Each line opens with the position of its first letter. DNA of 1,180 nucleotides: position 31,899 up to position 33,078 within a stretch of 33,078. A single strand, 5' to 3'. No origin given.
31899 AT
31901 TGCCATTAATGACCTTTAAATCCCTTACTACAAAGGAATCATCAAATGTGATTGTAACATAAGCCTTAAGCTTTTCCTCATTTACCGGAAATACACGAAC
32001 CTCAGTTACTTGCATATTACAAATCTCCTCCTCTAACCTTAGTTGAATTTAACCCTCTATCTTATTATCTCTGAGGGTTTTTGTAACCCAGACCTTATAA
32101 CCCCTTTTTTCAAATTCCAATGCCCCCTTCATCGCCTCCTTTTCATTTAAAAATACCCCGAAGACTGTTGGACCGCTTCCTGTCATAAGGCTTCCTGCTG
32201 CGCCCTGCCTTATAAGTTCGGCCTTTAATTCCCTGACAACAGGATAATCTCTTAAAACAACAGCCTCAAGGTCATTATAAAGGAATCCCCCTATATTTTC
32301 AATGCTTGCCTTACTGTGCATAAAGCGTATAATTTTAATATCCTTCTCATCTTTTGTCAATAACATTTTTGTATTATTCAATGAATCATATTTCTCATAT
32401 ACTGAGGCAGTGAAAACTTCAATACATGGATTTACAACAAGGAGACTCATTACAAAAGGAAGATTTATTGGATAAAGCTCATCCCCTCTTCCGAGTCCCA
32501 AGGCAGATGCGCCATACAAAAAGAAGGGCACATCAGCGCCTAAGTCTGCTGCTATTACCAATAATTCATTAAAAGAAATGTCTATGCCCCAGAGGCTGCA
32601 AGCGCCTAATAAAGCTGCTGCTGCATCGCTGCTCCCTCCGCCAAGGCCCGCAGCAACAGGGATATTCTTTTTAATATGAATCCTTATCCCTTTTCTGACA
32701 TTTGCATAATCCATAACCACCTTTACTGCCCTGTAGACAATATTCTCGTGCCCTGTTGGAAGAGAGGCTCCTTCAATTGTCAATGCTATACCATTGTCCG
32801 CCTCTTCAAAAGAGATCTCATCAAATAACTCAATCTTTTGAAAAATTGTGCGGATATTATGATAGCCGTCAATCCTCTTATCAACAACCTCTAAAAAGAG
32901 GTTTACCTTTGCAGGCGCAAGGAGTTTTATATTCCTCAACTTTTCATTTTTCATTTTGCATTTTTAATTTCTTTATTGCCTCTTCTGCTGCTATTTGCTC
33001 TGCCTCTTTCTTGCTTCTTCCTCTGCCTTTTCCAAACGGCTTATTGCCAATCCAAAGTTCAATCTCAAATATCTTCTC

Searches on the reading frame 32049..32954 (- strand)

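Call 84: search_protein_families(library=pfam, max_evalue=0.001, proteins=[window:32049-32954:-])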
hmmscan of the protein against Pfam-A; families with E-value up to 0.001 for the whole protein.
window:32049-32954:- (301 aa): 3 families
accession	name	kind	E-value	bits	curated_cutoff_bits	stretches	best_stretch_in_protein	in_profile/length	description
PF00288.32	GHMP_kinases_N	-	8.4e-20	71.2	22.3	1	71-148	1-86/87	GHMP kinases N terminal domain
PF08544.19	GHMP_kinases_C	-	5e-09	36.9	21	1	223-284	15-82/85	GHMP kinases C terminal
PF22700.2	MVD-like_N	-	0.00075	19.6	27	0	48-135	40-128/157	Diphosphomevalonate decarboxylase-like N-terminal domain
